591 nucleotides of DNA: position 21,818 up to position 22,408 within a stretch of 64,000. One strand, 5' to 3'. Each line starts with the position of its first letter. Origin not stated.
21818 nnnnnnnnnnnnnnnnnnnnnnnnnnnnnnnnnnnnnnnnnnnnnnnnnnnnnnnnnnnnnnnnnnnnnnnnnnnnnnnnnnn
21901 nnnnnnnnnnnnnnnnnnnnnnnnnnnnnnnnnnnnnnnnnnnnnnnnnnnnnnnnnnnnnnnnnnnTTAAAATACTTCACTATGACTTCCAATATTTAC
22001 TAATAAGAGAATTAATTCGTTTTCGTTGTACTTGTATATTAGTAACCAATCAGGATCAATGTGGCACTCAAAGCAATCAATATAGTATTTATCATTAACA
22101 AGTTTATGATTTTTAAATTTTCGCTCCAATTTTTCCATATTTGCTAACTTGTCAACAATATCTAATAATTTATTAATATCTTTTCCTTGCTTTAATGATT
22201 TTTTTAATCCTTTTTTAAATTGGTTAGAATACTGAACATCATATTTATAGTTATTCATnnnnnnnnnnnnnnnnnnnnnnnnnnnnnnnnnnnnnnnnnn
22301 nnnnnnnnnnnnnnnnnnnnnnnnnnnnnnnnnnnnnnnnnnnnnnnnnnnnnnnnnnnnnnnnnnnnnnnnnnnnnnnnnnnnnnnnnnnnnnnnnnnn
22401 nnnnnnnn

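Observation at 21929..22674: dinJ-yafQ toxin-antitoxin pair inserted between glmS and thyA, bounded by duplicated 27-bp terminator hairpins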

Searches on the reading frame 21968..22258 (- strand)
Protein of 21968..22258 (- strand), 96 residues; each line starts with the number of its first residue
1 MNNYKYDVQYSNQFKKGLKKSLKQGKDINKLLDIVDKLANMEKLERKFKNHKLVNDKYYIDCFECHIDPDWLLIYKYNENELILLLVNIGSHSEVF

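Call 6: search_protein_families(library=pfam, proteins=[window:21968-22258:-], max_evalue=0.01)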
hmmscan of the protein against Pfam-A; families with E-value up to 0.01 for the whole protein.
window:21968-22258:- (96 aa): 2 families
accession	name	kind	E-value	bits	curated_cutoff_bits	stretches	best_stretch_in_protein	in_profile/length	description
PF15738.11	YafQ_toxin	-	4.2e-27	94.7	30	1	6-96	1-87/88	Bacterial toxin of type II toxin-antitoxin system, YafQ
PF05016.21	ParE_toxin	-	4.1e-08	34.1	23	1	8-95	1-88/89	ParE toxin of type II toxin-antitoxin system, parDE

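Call 7: search_protein_families(library=ncbifam, proteins=[window:21968-22258:-], max_evalue=0.01)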
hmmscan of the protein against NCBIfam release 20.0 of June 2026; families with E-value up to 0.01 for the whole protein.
window:21968-22258:- (96 aa): 2 families
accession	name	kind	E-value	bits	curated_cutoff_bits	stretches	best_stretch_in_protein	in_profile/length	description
TIGR02385.1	RelE_StbE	subfamily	1.5e-19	70.2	27.9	1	8-96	2-88/88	type II toxin-antitoxin system mRNA interferase toxin, RelE/StbE family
TIGR00053.1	TIGR00053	subfamily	1.5e-17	64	87.25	1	6-96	2-91/92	YafQ family addiction module toxin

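Call 9: find_encoding_contigs(protein=window:21968-22258:-, flank=10000, max_places=10)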
Protein window:21968-22258:- (96 aa): 25 contigs read that carry it; 10 places shown.
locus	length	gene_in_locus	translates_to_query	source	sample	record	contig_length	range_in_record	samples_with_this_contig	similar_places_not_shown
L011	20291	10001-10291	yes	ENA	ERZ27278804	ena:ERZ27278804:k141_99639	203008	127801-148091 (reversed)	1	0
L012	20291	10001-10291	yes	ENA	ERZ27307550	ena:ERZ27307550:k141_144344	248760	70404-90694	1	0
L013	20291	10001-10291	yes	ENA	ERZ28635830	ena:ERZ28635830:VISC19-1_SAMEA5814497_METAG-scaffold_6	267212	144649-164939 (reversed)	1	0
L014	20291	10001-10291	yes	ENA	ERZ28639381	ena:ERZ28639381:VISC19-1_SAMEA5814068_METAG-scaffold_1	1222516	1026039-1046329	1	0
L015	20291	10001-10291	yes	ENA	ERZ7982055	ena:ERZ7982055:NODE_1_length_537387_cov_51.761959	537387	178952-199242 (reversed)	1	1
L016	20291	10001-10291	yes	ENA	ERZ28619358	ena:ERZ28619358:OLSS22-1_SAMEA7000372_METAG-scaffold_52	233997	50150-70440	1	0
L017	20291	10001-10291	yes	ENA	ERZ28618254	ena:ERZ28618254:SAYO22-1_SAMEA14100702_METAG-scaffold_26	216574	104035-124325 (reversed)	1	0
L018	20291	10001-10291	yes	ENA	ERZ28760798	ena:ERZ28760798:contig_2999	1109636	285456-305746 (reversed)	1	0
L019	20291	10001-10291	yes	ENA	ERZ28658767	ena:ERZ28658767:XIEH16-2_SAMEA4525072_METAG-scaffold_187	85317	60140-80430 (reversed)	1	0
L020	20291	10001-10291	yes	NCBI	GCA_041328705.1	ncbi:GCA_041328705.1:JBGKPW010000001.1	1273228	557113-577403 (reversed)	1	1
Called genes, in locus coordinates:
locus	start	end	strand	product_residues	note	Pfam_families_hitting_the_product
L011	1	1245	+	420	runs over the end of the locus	PF00344:SecY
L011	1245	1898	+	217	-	PF00406:ADK, PF13207:AAA_17, PF05191:ADK_lid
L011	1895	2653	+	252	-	PF00557:Peptidase_M24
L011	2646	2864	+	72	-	PF01176:eIF-1a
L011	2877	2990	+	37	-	PF00444:Ribosomal_L36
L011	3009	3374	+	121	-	PF00416:Ribosomal_S13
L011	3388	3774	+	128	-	PF00411:Ribosomal_S11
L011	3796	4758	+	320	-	PF01193:RNA_pol_L, PF01000:RNA_pol_A_bac, PF03118:RNA_pol_A_CTD, PF26169:HHH_XRCC3_RpoA (weak)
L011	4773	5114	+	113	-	PF01196:Ribosomal_L17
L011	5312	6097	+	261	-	-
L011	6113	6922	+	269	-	-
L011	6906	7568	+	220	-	-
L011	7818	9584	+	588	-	PF13522:GATase_6, PF13537:GATase_7, PF01380:SIS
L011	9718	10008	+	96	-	PF04221:RelB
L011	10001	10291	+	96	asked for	PF15738:YafQ_toxin, PF05016:ParE_toxin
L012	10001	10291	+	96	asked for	PF15738:YafQ_toxin, PF05016:ParE_toxin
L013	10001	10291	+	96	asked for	PF15738:YafQ_toxin, PF05016:ParE_toxin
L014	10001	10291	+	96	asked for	PF15738:YafQ_toxin, PF05016:ParE_toxin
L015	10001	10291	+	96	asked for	PF15738:YafQ_toxin, PF05016:ParE_toxin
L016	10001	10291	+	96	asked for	PF15738:YafQ_toxin, PF05016:ParE_toxin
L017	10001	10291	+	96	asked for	PF15738:YafQ_toxin, PF05016:ParE_toxin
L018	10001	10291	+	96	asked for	PF15738:YafQ_toxin, PF05016:ParE_toxin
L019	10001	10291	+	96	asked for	PF15738:YafQ_toxin, PF05016:ParE_toxin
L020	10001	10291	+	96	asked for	PF15738:YafQ_toxin, PF05016:ParE_toxin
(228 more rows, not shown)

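Call 30: find_homologous_proteins(query=window:21968-22258:-, max_evalue=1e-10)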
Query window:21968-22258:- (96 aa): 186 proteins with E <= 1e-10 among 192 candidates; the best 120 are listed.
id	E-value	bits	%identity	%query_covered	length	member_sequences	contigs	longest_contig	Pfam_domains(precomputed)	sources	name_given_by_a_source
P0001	4.9e-55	202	99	100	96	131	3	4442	PF15738.12,PF05016.22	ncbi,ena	-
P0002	5.5e-55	201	98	100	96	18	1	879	PF15738.12,PF05016.22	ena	-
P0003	1.7e-46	174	99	85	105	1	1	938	PF15738.12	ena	-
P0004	4.4e-46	173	80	100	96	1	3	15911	PF15738.12,PF05016.22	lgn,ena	-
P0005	6.2e-46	172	80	100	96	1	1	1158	PF15738.12,PF05016.22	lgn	-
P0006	7.4e-46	172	80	100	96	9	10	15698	PF15738.12,PF05016.22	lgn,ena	-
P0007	2.1e-45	171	81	100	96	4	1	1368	PF15738.12,PF05016.22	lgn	-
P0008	9.6e-44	165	94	85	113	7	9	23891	PF15738.12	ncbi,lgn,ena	-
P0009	1.5e-43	165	89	100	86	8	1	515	PF15738.12,PF05016.22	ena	-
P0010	2.6e-42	161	77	100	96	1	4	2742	PF15738.12,PF05016.22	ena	-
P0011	3.1e-42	161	77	100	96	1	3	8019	PF15738.12,PF05016.22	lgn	-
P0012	3.7e-42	160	78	100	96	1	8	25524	PF15738.12,PF05016.22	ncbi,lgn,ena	-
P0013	8.0e-42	159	77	100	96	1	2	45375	PF15738.12,PF05016.22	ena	-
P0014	9.4e-42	159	77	100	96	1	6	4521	PF15738.12,PF05016.22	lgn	-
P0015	1.8e-41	158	76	100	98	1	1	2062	PF15738.12,PF05016.22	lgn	-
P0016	2.8e-41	157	76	100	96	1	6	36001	PF15738.12,PF05016.22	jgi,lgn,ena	jgi:mRNA interferase YafQ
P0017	9.5e-41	156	76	100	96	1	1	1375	PF15738.12,PF05016.22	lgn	-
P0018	1.2e-40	155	74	100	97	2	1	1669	PF15738.12,PF05016.22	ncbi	-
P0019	1.5e-40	155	75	100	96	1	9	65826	PF15738.12,PF05016.22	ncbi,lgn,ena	-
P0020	5.4e-40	153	73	99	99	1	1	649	PF15738.12,PF05016.22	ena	-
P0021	1.1e-39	152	72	100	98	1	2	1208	PF15738.12,PF05016.22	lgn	-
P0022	3.4e-39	151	70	100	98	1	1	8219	PF15738.12,PF05016.22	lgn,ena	-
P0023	3.5e-39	151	68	100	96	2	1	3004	PF15738.12,PF05016.22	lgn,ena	-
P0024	3.9e-39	151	71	100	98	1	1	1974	PF15738.12,PF05016.22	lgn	-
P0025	6.1e-39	150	72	100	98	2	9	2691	PF15738.12,PF05016.22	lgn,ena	-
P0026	6.5e-39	150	71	100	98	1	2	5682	PF15738.12,PF05016.22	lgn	-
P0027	1.6e-38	149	72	100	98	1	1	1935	PF15738.12,PF05016.22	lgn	-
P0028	1.9e-38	148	71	100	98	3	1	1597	PF15738.12,PF05016.22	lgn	-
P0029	2.9e-38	148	71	100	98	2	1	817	PF15738.12,PF05016.22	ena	-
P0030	3.3e-38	148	71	100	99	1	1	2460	PF15738.12,PF05016.22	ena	-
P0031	4.7e-38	147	75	100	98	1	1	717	PF15738.12,PF05016.22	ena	-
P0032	6.3e-38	147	71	100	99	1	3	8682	PF15738.12,PF05016.22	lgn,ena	-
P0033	1.1e-37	146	72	100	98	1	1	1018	PF15738.12,PF05016.22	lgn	-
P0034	2.3e-37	145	69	100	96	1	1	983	PF15738.12,PF05016.22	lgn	-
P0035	2.6e-37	145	72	100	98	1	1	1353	PF15738.12,PF05016.22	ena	-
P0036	2.7e-37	145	68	100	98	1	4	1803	PF15738.12,PF05016.22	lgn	-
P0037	3.2e-37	144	70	100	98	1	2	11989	PF15738.12,PF05016.22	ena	-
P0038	4.0e-37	144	69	100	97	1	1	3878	PF15738.12,PF05016.22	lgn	-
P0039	4.7e-37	144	71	100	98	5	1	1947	PF15738.12,PF05016.22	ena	-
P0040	4.7e-37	144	71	100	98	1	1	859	PF15738.12,PF05016.22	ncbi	-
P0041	5.2e-37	144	72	100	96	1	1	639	PF15738.12,PF05016.22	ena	-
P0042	5.7e-37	144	71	100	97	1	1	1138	PF15738.12,PF05016.22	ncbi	-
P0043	7.5e-37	143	73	100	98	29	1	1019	PF15738.12,PF05016.22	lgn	-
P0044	1.1e-36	143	69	100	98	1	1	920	PF15738.12,PF05016.22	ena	-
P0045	1.7e-36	142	70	93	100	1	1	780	PF15738.12,PF05016.22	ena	-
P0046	1.9e-36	142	70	100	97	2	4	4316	PF15738.12,PF05016.22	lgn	-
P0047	1.9e-36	142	70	96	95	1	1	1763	PF15738.12,PF05016.22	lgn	-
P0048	2.2e-36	142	69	100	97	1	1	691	PF15738.12,PF05016.22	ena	-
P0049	2.2e-36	142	67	100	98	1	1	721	PF15738.12,PF05016.22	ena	-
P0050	3.9e-36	141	66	100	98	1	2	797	PF15738.12,PF05016.22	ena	-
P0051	4.1e-36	141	67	100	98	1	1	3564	PF15738.12,PF05016.22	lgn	-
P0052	5.9e-36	140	67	100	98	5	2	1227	PF15738.12,PF05016.22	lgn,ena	-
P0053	6.4e-36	140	68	100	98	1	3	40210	PF15738.12,PF05016.22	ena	-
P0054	6.5e-36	140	69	100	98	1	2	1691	PF15738.12,PF05016.22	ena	-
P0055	7.9e-36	140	70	100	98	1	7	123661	PF15738.12,PF05016.22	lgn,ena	-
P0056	8.6e-36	140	70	100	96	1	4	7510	PF15738.12,PF05016.22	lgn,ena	-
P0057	9.7e-36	140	72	96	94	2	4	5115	PF15738.12,PF05016.22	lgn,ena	-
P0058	1.0e-35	140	68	100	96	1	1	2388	PF15738.12,PF05016.22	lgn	-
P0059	1.3e-35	139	68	100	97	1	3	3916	PF15738.12,PF05016.22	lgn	-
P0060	2.1e-35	139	69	100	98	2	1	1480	PF15738.12,PF05016.22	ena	-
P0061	3.7e-35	138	70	100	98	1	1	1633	PF15738.12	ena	-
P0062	5.2e-35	137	64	96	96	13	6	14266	PF15738.12,PF05016.22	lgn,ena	-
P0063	9.0e-34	133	75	83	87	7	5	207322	PF15738.12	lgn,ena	-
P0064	9.3e-34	133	67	99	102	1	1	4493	PF15738.12,PF05016.22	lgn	-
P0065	1.4e-33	133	65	100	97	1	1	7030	PF15738.12,PF05016.22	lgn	-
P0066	1.4e-33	133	77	82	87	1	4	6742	PF15738.12,PF05016.22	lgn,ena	-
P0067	1.5e-33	133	78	92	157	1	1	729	PF15738.12,PF04221.19,PF05016.22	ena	-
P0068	1.9e-33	132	72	92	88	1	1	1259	PF15738.12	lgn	-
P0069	6.7e-33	131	67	96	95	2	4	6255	PF15738.12,PF05016.22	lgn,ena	-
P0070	6.7e-33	131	67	100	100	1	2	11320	PF15738.12,PF05016.22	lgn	-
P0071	9.7e-33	130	65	96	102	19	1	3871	PF15738.12,PF05016.22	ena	-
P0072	1.0e-32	130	63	100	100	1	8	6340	PF15738.12,PF05016.22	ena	-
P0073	1.2e-32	130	68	84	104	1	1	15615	PF15738.12,PF05016.22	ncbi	-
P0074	1.9e-32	129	75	82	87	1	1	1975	PF15738.12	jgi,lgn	jgi:mRNA interferase YafQ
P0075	2.6e-32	129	61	98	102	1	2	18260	PF15738.12,PF05016.22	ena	-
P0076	3.6e-32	128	75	82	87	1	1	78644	PF15738.12,PF05016.22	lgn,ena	-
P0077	4.4e-32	128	64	99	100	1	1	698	PF15738.12,PF05016.22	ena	-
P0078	5.0e-32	128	61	98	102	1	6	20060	PF15738.12,PF05016.22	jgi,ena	-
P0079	9.9e-32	127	65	100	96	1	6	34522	PF15738.12,PF05016.22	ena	-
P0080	1.3e-31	126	64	96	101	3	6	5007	PF15738.12,PF05016.22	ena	-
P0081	2.1e-31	126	61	98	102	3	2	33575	PF15738.12,PF05016.22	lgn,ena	-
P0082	2.6e-31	125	63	99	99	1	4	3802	PF15738.12,PF05016.22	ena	-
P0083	3.0e-31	125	67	95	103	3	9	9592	PF15738.12,PF05016.22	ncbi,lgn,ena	-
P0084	3.7e-31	125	64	96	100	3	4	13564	PF15738.12,PF05016.22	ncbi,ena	-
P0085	4.8e-31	125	62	98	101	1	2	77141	PF15738.12,PF05016.22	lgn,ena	-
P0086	5.3e-31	125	60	95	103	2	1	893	PF15738.12,PF05016.22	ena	-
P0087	5.5e-31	124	59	100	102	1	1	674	PF15738.12,PF05016.22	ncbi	-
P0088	8.1e-31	124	61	98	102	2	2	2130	PF15738.12,PF05016.22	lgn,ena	-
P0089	1.0e-30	124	64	100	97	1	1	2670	PF15738.12,PF05016.22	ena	-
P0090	1.1e-30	123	59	96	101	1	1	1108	PF15738.12,PF05016.22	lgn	-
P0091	1.2e-30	123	68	96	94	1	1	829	PF15738.12,PF05016.22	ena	-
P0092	1.5e-30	123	65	96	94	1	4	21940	PF15738.12,PF05016.22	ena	-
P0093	2.4e-30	122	65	100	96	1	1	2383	PF15738.12,PF05016.22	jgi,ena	-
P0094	2.6e-30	122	59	98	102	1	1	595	PF15738.12,PF05016.22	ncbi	-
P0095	2.6e-30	122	62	93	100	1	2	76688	PF15738.12,PF05016.22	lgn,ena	-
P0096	2.8e-30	122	64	95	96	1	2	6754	PF15738.12,PF05016.22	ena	-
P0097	2.8e-30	122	59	100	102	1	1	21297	PF15738.12,PF05016.22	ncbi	-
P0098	3.3e-30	122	63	99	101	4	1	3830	PF15738.12,PF05016.22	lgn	-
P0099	3.4e-30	122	63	96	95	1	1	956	PF15738.12,PF05016.22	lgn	-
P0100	4.1e-30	122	94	68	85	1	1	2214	PF15738.12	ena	-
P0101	4.3e-30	122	63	95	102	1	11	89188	PF15738.12,PF05016.22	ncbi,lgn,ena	-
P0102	4.9e-30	121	59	98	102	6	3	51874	PF15738.12,PF05016.22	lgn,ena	-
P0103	5.1e-30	121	61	99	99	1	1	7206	PF15738.12,PF05016.22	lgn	-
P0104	5.4e-30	121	62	95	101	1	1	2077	PF15738.12,PF05016.22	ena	-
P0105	5.6e-30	121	62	95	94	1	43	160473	PF15738.12,PF05016.22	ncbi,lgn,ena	-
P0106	5.8e-30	121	66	96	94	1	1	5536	PF15738.12,PF05016.22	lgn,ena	-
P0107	8.5e-30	121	62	95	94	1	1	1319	PF15738.12,PF05016.22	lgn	-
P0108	1.0e-29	120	65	96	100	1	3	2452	PF15738.12,PF05016.22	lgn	-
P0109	1.1e-29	120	62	95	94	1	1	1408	PF15738.12,PF05016.22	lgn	-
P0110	1.1e-29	120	66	96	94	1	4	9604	PF15738.12,PF05016.22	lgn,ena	-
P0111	1.3e-29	120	57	98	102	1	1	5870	PF15738.12,PF05016.22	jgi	-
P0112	1.9e-29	120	60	95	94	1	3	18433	PF15738.12,PF05016.22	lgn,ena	-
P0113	2.1e-29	119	60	95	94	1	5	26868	PF15738.12,PF05016.22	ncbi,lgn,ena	-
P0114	2.2e-29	119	59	100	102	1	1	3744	PF15738.12,PF05016.22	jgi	-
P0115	2.3e-29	119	60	98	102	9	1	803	PF15738.12,PF05016.22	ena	-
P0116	3.2e-29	119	59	98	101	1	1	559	PF15738.12,PF05016.22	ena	-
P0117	3.8e-29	119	65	96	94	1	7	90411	PF15738.12,PF05016.22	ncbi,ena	-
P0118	3.9e-29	119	62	95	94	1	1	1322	PF15738.12,PF05016.22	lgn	-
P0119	4.0e-29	118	58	99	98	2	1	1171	PF15738.12,PF05016.22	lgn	-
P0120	5.6e-29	118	66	96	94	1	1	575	PF15738.12,PF05016.22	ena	-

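Call 31: find_encoding_contigs(protein=P0006, flank=4000, max_places=3)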
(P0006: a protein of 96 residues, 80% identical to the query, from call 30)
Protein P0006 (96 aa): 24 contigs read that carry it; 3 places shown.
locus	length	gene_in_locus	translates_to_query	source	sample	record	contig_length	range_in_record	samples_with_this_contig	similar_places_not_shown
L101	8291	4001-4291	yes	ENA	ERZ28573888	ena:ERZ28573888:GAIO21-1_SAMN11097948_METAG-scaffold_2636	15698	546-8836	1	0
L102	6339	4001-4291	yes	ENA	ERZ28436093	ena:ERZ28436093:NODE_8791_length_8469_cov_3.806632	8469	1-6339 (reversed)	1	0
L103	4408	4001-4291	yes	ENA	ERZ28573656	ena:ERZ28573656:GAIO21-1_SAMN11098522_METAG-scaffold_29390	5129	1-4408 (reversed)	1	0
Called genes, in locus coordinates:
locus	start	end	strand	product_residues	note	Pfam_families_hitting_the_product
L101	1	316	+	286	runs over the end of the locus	?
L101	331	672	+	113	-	PF01196:Ribosomal_L17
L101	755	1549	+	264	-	-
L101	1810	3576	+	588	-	PF13522:GATase_6, PF13537:GATase_7, PF01380:SIS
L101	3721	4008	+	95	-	PF04221:RelB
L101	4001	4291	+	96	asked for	PF15738:YafQ_toxin, PF05016:ParE_toxin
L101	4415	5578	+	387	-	PF00303:Thymidylat_synt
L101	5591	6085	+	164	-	PF00186:DHFR_1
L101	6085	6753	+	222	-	PF02223:Thymidylate_kin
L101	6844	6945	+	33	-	-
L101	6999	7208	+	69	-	-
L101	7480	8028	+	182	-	-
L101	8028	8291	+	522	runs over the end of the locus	-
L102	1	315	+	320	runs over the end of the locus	PF01193:RNA_pol_L, PF01000:RNA_pol_A_bac, PF03118:RNA_pol_A_CTD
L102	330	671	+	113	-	PF01196:Ribosomal_L17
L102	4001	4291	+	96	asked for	PF15738:YafQ_toxin, PF05016:ParE_toxin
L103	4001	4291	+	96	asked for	PF15738:YafQ_toxin, PF05016:ParE_toxin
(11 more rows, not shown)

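Call 32: find_encoding_contigs(protein=P0013, flank=4000, max_places=2)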
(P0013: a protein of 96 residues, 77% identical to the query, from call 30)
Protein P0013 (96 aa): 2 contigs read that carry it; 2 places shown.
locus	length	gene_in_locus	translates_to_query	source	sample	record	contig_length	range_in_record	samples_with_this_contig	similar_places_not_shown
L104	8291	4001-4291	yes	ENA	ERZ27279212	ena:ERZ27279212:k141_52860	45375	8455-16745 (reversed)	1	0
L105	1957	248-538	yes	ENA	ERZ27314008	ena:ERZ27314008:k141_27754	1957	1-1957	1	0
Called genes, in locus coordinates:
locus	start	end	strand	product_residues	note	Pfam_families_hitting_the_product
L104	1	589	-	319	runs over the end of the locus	PF13274:SocA_Panacea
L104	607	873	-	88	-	PF15723:MqsR_toxin (weak)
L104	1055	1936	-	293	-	PF00890:FAD_binding_2 (weak), PF01134:GIDA (faint), PF01266:DAO (weak), PF07992:Pyr_redox_2, PF12831:FAD_oxidored (weak), PF13450:NAD_binding_8 (weak), PF13738:Pyr_redox_3, PF00070:Pyr_redox, +3 more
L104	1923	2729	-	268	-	PF01790:LGT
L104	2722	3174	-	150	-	PF04020:Phage_holin_4_2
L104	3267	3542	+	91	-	-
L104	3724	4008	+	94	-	PF04221:RelB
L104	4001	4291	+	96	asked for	PF15738:YafQ_toxin, PF05016:ParE_toxin (weak)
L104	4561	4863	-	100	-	-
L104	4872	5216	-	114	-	-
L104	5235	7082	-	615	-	PF00512:HisKA, PF02518:HATPase_c, PF00072:Response_reg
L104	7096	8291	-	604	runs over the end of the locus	PF00501:AMP-binding, PF13193:AMP-binding_C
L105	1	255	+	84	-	?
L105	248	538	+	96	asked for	PF15738:YafQ_toxin, PF05016:ParE_toxin (weak)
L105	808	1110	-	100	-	-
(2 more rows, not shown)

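Call 33: find_encoding_contigs(protein=P0019, flank=4000, max_places=2)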
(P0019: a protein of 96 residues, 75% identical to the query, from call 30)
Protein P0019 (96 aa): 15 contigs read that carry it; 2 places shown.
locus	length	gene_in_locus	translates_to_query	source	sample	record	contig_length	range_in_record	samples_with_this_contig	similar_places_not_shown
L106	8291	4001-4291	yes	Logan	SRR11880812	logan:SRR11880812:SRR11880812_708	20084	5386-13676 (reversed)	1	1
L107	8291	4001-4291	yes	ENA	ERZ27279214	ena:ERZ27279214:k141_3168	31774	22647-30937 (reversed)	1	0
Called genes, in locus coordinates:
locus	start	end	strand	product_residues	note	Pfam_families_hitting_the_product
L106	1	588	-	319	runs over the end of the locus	PF13274:SocA_Panacea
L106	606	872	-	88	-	PF15723:MqsR_toxin (weak)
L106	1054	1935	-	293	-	PF00890:FAD_binding_2 (weak), PF01134:GIDA (faint), PF01266:DAO (weak), PF07992:Pyr_redox_2, PF12831:FAD_oxidored (weak), PF13450:NAD_binding_8 (weak), PF13738:Pyr_redox_3, PF00070:Pyr_redox, +3 more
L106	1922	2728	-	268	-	PF01790:LGT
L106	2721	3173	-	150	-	PF04020:Phage_holin_4_2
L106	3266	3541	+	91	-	-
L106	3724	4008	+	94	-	PF04221:RelB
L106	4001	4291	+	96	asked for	PF15738:YafQ_toxin, PF05016:ParE_toxin (weak)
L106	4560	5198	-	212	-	-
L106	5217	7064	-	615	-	PF00512:HisKA, PF02518:HATPase_c, PF00072:Response_reg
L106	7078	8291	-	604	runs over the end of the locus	PF00501:AMP-binding, PF13193:AMP-binding_C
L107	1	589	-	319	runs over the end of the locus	PF13274:SocA_Panacea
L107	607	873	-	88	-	PF15723:MqsR_toxin (weak)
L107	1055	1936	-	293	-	PF00890:FAD_binding_2, PF01266:DAO (weak), PF01946:Thi4 (weak), PF07992:Pyr_redox_2, PF12831:FAD_oxidored (weak), PF13450:NAD_binding_8 (weak), PF13738:Pyr_redox_3, PF00070:Pyr_redox, +3 more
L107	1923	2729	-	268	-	PF01790:LGT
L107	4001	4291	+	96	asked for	PF15738:YafQ_toxin, PF05016:ParE_toxin (weak)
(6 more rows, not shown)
